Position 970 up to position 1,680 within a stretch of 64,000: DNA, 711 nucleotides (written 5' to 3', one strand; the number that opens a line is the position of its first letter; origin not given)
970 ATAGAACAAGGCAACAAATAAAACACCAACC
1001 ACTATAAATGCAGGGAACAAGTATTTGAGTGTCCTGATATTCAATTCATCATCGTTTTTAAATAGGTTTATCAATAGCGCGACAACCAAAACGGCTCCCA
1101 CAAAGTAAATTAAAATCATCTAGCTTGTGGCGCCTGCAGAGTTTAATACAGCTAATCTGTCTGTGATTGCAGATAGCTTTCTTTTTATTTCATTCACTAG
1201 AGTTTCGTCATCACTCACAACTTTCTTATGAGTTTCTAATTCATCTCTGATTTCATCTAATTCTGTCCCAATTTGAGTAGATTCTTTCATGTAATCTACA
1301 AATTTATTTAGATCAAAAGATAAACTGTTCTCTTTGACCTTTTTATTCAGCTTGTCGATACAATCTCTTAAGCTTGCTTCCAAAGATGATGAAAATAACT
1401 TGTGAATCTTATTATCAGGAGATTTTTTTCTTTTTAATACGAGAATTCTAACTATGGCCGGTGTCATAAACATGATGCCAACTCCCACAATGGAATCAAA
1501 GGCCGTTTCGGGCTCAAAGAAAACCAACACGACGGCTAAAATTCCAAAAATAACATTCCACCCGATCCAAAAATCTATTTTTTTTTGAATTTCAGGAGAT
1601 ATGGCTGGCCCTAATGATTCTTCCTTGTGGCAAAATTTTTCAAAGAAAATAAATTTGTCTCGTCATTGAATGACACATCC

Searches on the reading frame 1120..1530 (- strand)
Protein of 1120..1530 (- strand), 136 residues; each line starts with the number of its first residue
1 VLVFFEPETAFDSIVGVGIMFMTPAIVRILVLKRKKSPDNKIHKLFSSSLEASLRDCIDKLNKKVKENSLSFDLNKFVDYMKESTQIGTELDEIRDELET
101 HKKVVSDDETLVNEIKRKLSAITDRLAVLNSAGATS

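Call 5: search_protein_families(library=pfam, max_evalue=1, proteins=[window:1120-1530:-])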
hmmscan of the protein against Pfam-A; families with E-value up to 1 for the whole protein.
window:1120-1530:- (136 aa): 14 families
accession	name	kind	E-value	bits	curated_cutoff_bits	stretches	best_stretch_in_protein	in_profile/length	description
PF05531.17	NPV_P10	-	0.0056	17.6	29.8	1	54-106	9-59/75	Nucleopolyhedrovirus P10 protein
PF04201.20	TPD52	-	0.0068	17.1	25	1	83-121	5-43/108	Tumour protein D52 family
PF05816.16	TelA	-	0.0079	15.7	30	1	56-134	55-142/332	Toxic anion resistance protein (TelA)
PF11802.13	CENP-K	-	0.01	15.9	27.2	1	56-124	100-162/263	Centromere-associated protein K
PF09731.14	Mitofilin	-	0.013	14.9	27.4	1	37-130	211-305/614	Mitochondrial inner membrane protein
PF25443.1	ANG-1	-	0.014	16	28.5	1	48-129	10-86/105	ANG-1-like domain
PF17190.9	RecG_N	-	0.022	15.9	23.1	0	91-126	6-41/89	RecG N-terminal helical domain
PF06148.17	COG2_N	-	0.022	15.3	24.3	1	78-108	16-45/75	COG2 N-terminal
PF02186.21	TFIIE_beta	-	0.03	15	28.1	1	74-113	5-41/66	TFIIE beta subunit core domain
PF02319.26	E2F_TDP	-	0.043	14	25.7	1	66-103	1-38/65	E2F/DP family winged-helix DNA-binding domain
PF16326.10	ABC_tran_CTD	-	0.1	13.3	32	0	55-100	14-59/69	ABC transporter C-terminal domain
PF21370.4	PAS_GdpP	-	0.15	12.9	27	1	75-121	29-76/90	Cyclic-di-AMP phosphodiesterase GdpP-like, PAS domain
PF14584.11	DUF4446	-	0.26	11.7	27.4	0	15-69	4-58/150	Protein of unknown function (DUF4446)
PF20430.3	Eplus_motif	-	0.36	11.1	24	0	114-126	16-28/28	E+ motif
